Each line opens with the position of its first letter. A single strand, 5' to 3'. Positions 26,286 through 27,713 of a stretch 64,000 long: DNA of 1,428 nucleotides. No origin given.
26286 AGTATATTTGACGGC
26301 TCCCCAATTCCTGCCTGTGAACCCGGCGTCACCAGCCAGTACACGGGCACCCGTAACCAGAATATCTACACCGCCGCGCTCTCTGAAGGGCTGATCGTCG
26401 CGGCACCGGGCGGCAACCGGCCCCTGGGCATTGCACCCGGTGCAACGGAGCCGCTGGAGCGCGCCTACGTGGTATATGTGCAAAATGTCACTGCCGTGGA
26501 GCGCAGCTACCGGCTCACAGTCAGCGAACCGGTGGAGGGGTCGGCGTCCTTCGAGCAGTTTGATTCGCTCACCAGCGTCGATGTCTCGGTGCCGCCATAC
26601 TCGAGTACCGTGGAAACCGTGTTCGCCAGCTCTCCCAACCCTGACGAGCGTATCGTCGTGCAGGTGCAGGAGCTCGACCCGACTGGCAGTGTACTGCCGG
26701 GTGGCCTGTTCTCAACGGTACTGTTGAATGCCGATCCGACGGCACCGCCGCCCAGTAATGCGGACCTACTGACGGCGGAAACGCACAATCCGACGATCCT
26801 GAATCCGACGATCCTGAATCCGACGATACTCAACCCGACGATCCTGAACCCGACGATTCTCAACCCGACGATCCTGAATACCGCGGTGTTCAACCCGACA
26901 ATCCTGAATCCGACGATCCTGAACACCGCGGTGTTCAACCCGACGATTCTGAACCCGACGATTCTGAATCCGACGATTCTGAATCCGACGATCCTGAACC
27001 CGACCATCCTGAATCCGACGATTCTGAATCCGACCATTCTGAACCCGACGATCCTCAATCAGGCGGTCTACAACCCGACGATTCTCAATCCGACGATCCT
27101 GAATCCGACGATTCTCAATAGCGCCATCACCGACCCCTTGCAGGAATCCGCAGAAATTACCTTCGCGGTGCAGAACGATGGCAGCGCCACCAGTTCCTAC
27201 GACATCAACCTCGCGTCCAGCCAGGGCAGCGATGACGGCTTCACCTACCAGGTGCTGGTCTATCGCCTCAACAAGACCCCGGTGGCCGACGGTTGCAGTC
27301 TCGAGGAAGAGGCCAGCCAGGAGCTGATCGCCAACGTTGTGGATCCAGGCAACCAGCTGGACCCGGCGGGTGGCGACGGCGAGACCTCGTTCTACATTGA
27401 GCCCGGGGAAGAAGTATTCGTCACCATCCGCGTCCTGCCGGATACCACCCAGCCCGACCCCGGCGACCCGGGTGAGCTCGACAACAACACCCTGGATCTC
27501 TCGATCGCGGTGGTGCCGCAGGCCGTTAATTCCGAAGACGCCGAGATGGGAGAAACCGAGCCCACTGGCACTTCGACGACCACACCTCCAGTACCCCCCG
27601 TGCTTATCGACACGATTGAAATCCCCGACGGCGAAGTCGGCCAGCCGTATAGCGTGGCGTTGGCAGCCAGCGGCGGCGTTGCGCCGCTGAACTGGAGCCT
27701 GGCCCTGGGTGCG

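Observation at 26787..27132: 23-unit NPTIL array: a conserved, non-canonical five-residue repeat inside a giant exoprotein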

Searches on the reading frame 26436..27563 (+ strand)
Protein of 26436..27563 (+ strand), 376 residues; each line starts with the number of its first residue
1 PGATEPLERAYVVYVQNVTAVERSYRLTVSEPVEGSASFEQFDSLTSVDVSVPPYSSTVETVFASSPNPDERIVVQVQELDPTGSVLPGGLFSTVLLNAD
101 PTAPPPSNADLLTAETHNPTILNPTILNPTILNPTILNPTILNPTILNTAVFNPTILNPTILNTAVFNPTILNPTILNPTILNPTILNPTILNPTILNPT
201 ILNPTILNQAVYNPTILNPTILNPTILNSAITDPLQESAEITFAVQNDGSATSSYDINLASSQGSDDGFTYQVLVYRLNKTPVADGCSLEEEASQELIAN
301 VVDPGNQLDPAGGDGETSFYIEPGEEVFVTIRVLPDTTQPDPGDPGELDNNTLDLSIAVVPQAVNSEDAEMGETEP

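Call 22: predict_structure(alignment_id=A1)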
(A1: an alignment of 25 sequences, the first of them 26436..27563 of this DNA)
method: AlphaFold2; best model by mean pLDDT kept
length: 376 residues; sequences in the alignment: 25
mean_pLDDT: 64.5   pTM: 0.57
mean pLDDT of the five models: 64.5, 63.4, 61.8, 60.8, 57.5
residues with pLDDT >= 90: 83; 70-90: 119; 50-70: 36; < 50: 138
segments of 3 or more residues with pLDDT < 50: 1-3, 100-104, 114-234, 310-312
pLDDT, mean of each block of 10 residues (from residue 1): 56 92 95 88 91 92 83 92 94 79 49 39 32 32 29 29 29 30 29 29 26 28 34 61 86 85 76 89 87 88 69 71 89 86 75 77 73 57
secondary structure, 60 per line:
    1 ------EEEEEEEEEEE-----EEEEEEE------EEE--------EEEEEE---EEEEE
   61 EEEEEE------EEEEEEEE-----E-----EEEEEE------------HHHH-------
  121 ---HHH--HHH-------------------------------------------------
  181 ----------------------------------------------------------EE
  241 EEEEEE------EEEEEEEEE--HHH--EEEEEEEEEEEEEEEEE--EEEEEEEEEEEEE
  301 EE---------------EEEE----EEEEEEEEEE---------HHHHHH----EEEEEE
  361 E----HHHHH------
elements in order: E7-17 E23-29 E36-38 E47-52 E56-66 E73-80 E92-97 H110-113 E239-246 E253-261 E269-285 E288-302 E318-321 E326-335 H345-350 E355-361 H366-370

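Call 25: fold_search(model_id=the predicted structure, library=pdb)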
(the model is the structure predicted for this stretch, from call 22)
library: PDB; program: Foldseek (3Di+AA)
matches with E <= 10: 1225; with E <= 0.001: 0
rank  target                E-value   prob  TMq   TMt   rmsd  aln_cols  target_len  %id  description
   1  4pyg_A                1.7e-03  0.97  0.16  0.09  19.1       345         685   11  Transglutaminase2 complexed with GTP (released 2015-02-11)
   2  1msp_A                3.1e-03  1.00  0.17  0.40   4.6       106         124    8  MAJOR SPERM PROTEIN, ALPHA ISOFORM (RECOMBINANT), PH 4.6 (released 1996-12-07)
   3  7lr4_C                3.5e-03  1.00  0.17  0.52   5.4       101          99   11  Complex of Fab 2/1.12 with domain 3 of P. berghei HAP2 (released 2021-12-15)
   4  6kzb_A                4.6e-03  0.94  0.17  0.10  19.6       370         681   10  Transglutaminase2 complexed with calcium (released 2020-12-09)
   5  3pvm_B                5.1e-03  0.95  0.19  0.07  22.1       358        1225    6  Structure of Complement C5 in Complex with CVF (released 2011-01-19)
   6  6a8p_A                5.1e-03  0.92  0.16  0.10  19.1       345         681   11  Transglutaminase 2 mutant G224V in complex with GTP (released 2018-09-26)
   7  1aoz_A                5.4e-03  0.54  0.17  0.12  22.5       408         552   13  REFINED CRYSTAL STRUCTURE OF ASCORBATE OXIDASE AT 1.9 ANGSTROMS RESOLUTION (released 1993-10-31)
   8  1kv3_A                7.8e-03  0.91  0.17  0.10  18.9       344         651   11  HUMAN TISSUE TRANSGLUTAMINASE IN GDP BOUND FORM (released 2002-03-13)
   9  6a8p_C                8.2e-03  0.89  0.16  0.10  19.0       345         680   11  Transglutaminase 2 mutant G224V in complex with GTP (released 2018-09-26)
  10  4kkp_A                8.7e-03  0.69  0.18  0.26  22.0       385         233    7  Crystal structure of Vibrio cholerae RbmA (crystal form 2) (released 2013-05-22)
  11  7eox_A                9.1e-03  1.00  0.17  0.11   4.8        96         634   16  Protease structure from Euphorbia resinifera (released 2022-01-12)
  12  6kzb_B                9.1e-03  0.91  0.17  0.10  19.1       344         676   11  Transglutaminase2 complexed with calcium (released 2020-12-09)
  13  3f65_B                1.3e-02  1.00  0.17  0.28   5.0       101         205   16  The F4 fimbrial chaperone FaeE does not self-cap its interactive surfaces (released 2009-05-19)
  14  6kzb_C                1.3e-02  0.89  0.17  0.10  19.0       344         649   11  Transglutaminase2 complexed with calcium (released 2020-12-09)
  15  6km8                  1.3e-02  0.75  0.14  0.15  12.8       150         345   11  Crystal Structure of Momordica charantia 7S globulin (released 2020-02-12)
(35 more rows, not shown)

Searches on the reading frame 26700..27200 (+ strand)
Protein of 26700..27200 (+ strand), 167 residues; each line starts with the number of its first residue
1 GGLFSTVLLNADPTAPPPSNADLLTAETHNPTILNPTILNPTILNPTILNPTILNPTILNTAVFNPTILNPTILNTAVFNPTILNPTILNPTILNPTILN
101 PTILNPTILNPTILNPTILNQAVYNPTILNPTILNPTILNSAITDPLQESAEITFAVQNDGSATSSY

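Call 5: search_protein_families(library=pfam, proteins=[window:26700-27200:+], max_evalue=1)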
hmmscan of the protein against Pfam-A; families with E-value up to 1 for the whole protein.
window:26700-27200:+ (167 aa): 2 families
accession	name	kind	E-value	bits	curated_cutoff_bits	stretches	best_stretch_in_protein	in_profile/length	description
PF02095.21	Extensin_1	-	1.6e-09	38.3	105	1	16-140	14-138/171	Extensin-like protein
PF18825.6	LPD13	-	0.13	12.6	27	0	117-129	72-84/139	Large polyvalent protein-associated domain 13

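Call 54: search_protein_representatives(protein=window:26757-27161:+)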
Query: 135 residues. Proteins with E-value up to 0.001 (for the whole library): 2447; up to 1e-10: 757; up to 1e-30: 48. The best 150 are listed.
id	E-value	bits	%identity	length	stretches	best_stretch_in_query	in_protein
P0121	3.2e-77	272.5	53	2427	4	11-119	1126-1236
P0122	4.6e-64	230.0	52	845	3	11-121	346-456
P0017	4.0e-59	214.0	67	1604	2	11-126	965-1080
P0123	8.2e-57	206.5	49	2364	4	12-125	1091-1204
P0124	2.2e-55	201.9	45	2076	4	11-126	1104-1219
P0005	4.8e-54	197.6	56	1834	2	11-118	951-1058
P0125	1.5e-53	195.9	66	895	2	3-112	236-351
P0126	2.0e-53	195.6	40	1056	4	13-128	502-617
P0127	9.2e-52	190.2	41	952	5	8-129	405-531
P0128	8.0e-51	187.1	69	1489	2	11-104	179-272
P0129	4.3e-50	184.8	67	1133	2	2-120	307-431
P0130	5.2e-50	184.5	42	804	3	1-122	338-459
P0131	8.7e-50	183.8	38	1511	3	10-124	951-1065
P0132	2.0e-49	182.7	65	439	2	11-98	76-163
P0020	2.7e-49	182.2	68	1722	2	10-98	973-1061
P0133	1.6e-47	176.5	40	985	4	12-121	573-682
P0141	4.3e-38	146.0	43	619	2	12-115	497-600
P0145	1.1e-34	135.0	40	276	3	12-115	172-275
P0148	3.8e-34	133.2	38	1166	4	12-90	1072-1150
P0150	1.1e-33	131.8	42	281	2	11-123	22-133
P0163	1.5e-30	121.6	42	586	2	12-112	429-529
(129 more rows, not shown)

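Call 57: search_protein_families(library=pfam, proteins=[P0126, P0127, P0133, P0141, P0145, P0148, P0130, P0122, P0150, P0163], max_evalue=0.01)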
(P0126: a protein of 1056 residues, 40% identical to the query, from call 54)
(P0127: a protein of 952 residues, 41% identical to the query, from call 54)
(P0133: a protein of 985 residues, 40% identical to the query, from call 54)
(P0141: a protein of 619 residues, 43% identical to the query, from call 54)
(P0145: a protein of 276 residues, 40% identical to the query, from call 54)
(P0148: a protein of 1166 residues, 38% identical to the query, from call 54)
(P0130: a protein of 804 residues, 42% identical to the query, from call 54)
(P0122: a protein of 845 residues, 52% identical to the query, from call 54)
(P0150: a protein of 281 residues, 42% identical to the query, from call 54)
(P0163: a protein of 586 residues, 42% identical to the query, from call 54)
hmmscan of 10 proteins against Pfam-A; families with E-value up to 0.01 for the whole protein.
P0126 (1056 aa): 2 families
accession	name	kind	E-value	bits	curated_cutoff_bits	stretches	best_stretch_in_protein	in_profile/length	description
PF04870.21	Moulting_cycle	-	1.2e-27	97.6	22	2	282-455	144-337/344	Moulting cycle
PF02095.21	Extensin_1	-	1.9e-05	25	105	0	496-583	59-147/171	Extensin-like protein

P0127 (952 aa): 2 families
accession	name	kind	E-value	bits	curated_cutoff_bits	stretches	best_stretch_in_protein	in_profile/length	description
PF02095.21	Extensin_1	-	8.2e-10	39.2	105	0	815-908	36-134/171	Extensin-like protein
PF04870.21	Moulting_cycle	-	5.4e-08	33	22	1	312-380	268-339/344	Moulting cycle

P0133 (985 aa): 2 families
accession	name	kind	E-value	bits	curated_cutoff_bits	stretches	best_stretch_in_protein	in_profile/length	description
PF04870.21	Moulting_cycle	-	2.5e-136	455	22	1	170-512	1-344/344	Moulting cycle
PF02095.21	Extensin_1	-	5.1e-05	23.6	105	0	831-943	19-131/171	Extensin-like protein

P0141 (619 aa): 2 families
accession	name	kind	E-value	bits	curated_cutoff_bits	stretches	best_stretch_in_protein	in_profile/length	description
PF04870.21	Moulting_cycle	-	1.5e-16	61.1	22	2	343-415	269-342/344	Moulting cycle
PF02095.21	Extensin_1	-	6.4e-06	26.5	105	1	467-598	9-140/171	Extensin-like protein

P0145 (276 aa): 1 family
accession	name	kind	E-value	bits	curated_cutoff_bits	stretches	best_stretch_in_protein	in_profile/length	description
PF04870.21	Moulting_cycle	-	9.1e-05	22.4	22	1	36-116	264-341/344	Moulting cycle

P0148 (1166 aa): 2 families
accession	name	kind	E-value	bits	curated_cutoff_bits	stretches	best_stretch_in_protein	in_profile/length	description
PF04870.21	Moulting_cycle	-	9.9e-28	97.9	22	2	818-992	147-340/344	Moulting cycle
PF02095.21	Extensin_1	-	2.2e-05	24.8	105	0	1012-1145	29-163/171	Extensin-like protein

P0130 (804 aa): 3 families
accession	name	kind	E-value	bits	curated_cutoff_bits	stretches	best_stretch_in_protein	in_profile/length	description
PF07690.21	MFS_1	-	4.4e-31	108.5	33.4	3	60-226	22-188/347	Major Facilitator Superfamily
PF17628.7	IncD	-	0.0039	17.4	27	0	735-799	39-100/141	Inclusion membrane protein D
PF04704.19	Zfx_Zfy_act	-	0.0078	15.8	25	0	254-354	11-116/328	Zfx/Zfy transcription activation region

P0122 (845 aa): 3 families
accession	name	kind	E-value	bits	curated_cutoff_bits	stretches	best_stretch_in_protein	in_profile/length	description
PF03283.19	PAE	-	1.3e-21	77.5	26.6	1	152-198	28-74/355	Pectinacetylesterase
PF13885.11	Keratin_B2_2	-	2.6e-21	75.6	27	5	354-397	1-44/45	Keratin, high sulfur B2 protein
PF01500.22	Keratin_B2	-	1.3e-17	64.7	28.7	4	227-289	22-83/165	Keratin, high sulfur B2 protein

P0150 (281 aa): 2 families
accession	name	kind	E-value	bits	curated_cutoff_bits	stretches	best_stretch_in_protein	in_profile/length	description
PF13885.11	Keratin_B2_2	-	1.4e-07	31.6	27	2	5-49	1-45/45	Keratin, high sulfur B2 protein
PF01500.22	Keratin_B2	-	0.0019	18.6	28.7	0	3-129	27-165/165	Keratin, high sulfur B2 protein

P0163 (586 aa): 1 family
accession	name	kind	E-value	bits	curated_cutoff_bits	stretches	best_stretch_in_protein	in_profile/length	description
PF04870.21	Moulting_cycle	-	1.1e-19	71.4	22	1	215-369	144-312/344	Moulting cycle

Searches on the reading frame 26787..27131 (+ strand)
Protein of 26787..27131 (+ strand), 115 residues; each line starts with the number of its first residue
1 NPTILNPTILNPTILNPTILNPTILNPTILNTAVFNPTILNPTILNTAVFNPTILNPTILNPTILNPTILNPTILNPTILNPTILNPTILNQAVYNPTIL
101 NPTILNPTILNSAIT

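Call 46: search_protein_families(library=pfam, proteins=[window:26787-27131:+], max_evalue=10)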
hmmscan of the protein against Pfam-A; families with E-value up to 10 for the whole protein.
seq(115 aa): 2 families
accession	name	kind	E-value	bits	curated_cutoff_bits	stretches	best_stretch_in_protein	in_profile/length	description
PF02095.21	Extensin_1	-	4.8e-08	33.5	105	1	4-107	31-134/171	Extensin-like protein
PF18825.6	LPD13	-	0.041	14.2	27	0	88-100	72-84/139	Large polyvalent protein-associated domain 13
